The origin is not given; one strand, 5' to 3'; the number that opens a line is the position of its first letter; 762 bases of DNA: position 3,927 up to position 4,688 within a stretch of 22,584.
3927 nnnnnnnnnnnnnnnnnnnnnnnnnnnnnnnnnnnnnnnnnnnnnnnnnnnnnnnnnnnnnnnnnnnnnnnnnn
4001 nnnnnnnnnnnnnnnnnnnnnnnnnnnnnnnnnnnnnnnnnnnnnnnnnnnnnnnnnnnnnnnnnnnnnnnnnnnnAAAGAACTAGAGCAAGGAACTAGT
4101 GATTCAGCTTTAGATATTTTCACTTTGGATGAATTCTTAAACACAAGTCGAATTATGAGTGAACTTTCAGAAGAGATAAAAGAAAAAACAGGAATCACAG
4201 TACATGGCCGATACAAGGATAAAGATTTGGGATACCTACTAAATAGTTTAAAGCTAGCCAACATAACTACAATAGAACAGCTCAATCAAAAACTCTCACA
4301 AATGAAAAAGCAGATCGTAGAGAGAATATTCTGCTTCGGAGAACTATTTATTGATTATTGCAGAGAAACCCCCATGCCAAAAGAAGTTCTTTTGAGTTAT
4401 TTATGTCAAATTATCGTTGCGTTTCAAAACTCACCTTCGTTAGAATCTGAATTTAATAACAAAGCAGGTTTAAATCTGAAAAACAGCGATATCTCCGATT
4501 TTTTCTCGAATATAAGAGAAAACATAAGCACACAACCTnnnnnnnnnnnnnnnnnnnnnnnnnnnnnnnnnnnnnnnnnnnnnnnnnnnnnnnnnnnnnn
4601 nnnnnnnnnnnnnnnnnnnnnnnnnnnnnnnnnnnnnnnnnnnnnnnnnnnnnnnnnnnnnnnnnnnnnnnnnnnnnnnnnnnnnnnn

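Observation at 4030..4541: C-terminal ~170 residues of the RelA/SpoT-like protein have no recognisable motif: possible novel sensor domain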

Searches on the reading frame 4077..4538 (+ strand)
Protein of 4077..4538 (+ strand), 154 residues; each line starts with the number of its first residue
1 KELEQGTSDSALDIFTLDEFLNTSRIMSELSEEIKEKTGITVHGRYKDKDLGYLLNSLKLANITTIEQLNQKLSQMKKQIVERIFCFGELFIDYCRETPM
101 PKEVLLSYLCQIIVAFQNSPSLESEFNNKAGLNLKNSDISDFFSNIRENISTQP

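Call 33: search_protein_families(library=pfam, alignment_id=A2, max_evalue=1)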
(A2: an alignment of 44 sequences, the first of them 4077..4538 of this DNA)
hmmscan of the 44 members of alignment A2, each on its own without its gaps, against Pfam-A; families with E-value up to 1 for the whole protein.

A. member 1, window:4077-4538:+ (154 aa): 1 family
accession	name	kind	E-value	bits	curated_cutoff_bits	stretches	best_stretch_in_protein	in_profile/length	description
PF10393.14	Matrilin_ccoil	-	0.13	12.4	26.3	1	65-80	23-38/45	Trimeric coiled-coil oligomerisation domain of matrilin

B. families by the number of members that match (of 44 scanned): 40 families (the first 25 are shown)
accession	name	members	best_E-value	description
PF05155.20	G2P_X_C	1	0.0048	Replication-associated protein G2P C-terminal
PF00637.26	Clathrin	1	0.0061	Region in Clathrin and VPS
PF24477.2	ARM_At3g06530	1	0.0087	At3g06530-like, ARM repeats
PF19481.4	DUF6017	1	0.0095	Family of unknown function (DUF6017)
PF23598.1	LRR_14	1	0.011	Leucine-rich repeat region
PF13988.11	DUF4225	1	0.013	Protein of unknown function (DUF4225)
PF22695.2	EST1-like_DNA_bind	1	0.014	EST1-like DNA-binding domain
PF09104.16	BRCA-2_OB3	1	0.017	BRCA2, oligonucleotide/oligosaccharide-binding, domain 3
PF03954.19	Lectin_N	1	0.017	Hepatic lectin, N-terminal domain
PF12363.14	Phage_TAC_12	1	0.019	Phage tail assembly chaperone protein, TAC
PF08613.16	Cyclin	1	0.022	Cyclin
PF00817.25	IMS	1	0.027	impB/mucB/samB family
PF13679.12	Methyltransf_32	1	0.028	Methyltransferase domain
PF05872.18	HerA_C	1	0.03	Helicase HerA-like C-terminal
PF25078.1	DUF7801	1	0.035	Domain of unknown function (DUF7801)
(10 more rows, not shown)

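Call 34: search_solved_structures(query=A2, max_evalue=10, show_alignments=0)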
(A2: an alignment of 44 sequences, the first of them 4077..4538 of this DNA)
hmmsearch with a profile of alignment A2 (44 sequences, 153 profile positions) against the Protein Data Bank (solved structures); distinct sequences matched with E-value up to 10: 8.
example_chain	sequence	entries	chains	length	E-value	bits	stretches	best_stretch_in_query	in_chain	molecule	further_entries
4ip1_A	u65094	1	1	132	0.006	19.4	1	56-76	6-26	Thiol:disulfide interchange protein DsbD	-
1uc7_A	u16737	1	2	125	0.0073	19.1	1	56-76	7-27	Thiol:disulfide interchange protein dsbD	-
1vrs_D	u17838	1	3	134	0.0079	19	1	56-76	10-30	Thiol:disulfide interchange protein dsbD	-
2fwe_A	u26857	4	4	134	0.0081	19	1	56-76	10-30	Thiol:disulfide interchange protein dsbD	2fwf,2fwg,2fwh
4ip6_A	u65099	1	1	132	0.018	17.8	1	56-76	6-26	Thiol:disulfide interchange protein DsbD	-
8xgc_B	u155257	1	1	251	0.34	13.7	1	7-59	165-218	DNA replication complex GINS protein PSF2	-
7ur7_A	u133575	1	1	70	0.45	13.3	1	17-77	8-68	17_bp_sh3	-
9spj_g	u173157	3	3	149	0.95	12.3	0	58-89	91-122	60S ribosomal protein L32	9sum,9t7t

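Call 35: search_protein_families(library=phrogs, proteins=[window:4077-4538:+], max_evalue=0.1)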
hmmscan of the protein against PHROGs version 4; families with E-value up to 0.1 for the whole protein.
window:4077-4538:+ (154 aa): 2 families
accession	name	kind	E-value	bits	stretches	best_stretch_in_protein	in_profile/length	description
phrog_9640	-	unknown function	6.4e-66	224.1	1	1-154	213-365/365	-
phrog_19120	-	unknown function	0.064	14.3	1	34-92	40-101/126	-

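Call 39: predict_structure(alignment_id=A2)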
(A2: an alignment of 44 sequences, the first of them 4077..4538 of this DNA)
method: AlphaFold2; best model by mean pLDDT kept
length: 154 residues; sequences in the alignment: 44
mean_pLDDT: 94.7   pTM: 0.90
mean pLDDT of the five models: 94.7, 94.6, 94.3, 93.7, 93.7
residues with pLDDT >= 90: 136; 70-90: 16; 50-70: 1; < 50: 1
segments of 3 or more residues with pLDDT < 50: none
pLDDT, mean of each block of 10 residues (from residue 1): 85 96 97 97 92 97 98 97 94 96 98 98 97 97 95 63
secondary structure, 60 per line:
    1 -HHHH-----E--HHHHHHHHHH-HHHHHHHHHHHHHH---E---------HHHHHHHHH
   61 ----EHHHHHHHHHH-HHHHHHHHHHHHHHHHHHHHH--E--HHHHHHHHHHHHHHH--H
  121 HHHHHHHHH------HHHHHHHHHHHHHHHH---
elements in order: H2-5 H14-23 H25-38 H52-60 H66-75 H77-97 H103-117 H120-129 H136-151

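Call 47: fold_search(model_id=the predicted structure, library=viral)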
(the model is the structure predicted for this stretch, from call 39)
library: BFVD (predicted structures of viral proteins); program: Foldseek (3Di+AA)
matches with E <= 10: 88; with E <= 0.001: 0
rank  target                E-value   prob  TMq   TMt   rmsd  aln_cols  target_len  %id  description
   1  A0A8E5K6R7            1.2e+00  0.13  0.23  0.26  13.4       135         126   12  (no name in the UniProt tables at hand)
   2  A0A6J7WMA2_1          2.2e+00  0.04  0.18  0.04  17.1       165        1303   13  Phage tail tape measure protein [uncultured Caudovirales phage]
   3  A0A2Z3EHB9            2.5e+00  0.08  0.22  0.15  10.2       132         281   13  (no name in the UniProt tables at hand)
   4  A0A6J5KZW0            2.5e+00  0.04  0.16  0.14  16.0       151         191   10  AAA domain containing protein [uncultured Caudovirales phage]
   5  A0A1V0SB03            3.0e+00  0.04  0.23  0.11  17.7       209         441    9  Uncharacterized protein [Catovirus CTV1]
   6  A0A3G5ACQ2            3.0e+00  0.03  0.18  0.16  16.4       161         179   14  valine--tRNA ligase [Hyperionvirus sp.]
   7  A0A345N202            3.2e+00  0.07  0.22  0.12  13.4       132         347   12  (no name in the UniProt tables at hand)
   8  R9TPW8                3.2e+00  0.03  0.15  0.12  21.6       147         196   11  (no name in the UniProt tables at hand)
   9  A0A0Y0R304            3.5e+00  0.06  0.23  0.13  14.3       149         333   14  Tegument protein UL21 [Human herpesvirus 2]
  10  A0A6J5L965            3.7e+00  0.03  0.15  0.08  15.7       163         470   10  Uncharacterized protein [uncultured Caudovirales phage]
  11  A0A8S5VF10            3.7e+00  0.02  0.15  0.15  14.5       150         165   10  Uncharacterized protein [Siphoviridae sp. ctSXZ3]
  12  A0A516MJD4            3.9e+00  0.04  0.18  0.20  14.5       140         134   11  (no name in the UniProt tables at hand)
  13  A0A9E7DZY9            3.9e+00  0.03  0.17  0.19  15.3       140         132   11  (no name in the UniProt tables at hand)
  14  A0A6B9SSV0            3.9e+00  0.03  0.18  0.11  19.7       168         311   11  (no name in the UniProt tables at hand)
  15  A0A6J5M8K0            3.9e+00  0.01  0.14  0.12  17.8       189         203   13  Uncharacterized protein [uncultured Caudovirales phage]
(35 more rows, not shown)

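Call 55: search_protein_representatives(alignment_id=A2)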
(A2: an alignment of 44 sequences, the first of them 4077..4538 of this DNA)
Query: 44 sequences, 153 profile positions. Proteins with E-value up to 0.001 (for the whole library): 1060; up to 1e-10: 471; up to 1e-30: 3. The best 150 are listed.
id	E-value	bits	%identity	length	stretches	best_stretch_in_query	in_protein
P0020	4.3e-40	153.0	-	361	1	2-151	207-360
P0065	8.0e-36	139.2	-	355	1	1-150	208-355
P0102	3.1e-31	124.3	-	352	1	2-150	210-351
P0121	1.1e-29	119.3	-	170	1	2-150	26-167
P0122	2.0e-29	118.4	-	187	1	3-150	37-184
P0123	3.7e-29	117.6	-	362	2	2-149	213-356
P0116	2.1e-28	115.1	-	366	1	2-150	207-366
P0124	8.6e-28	113.1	-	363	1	2-150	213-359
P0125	2.6e-27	111.6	-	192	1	4-150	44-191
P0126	1.3e-25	106.0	-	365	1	2-150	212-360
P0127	1.9e-25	105.5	-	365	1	3-151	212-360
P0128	2.6e-25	105.0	-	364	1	2-151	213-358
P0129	2.8e-25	104.9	-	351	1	2-150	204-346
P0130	3.6e-25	104.6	-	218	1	2-146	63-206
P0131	6.6e-25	103.7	-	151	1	3-141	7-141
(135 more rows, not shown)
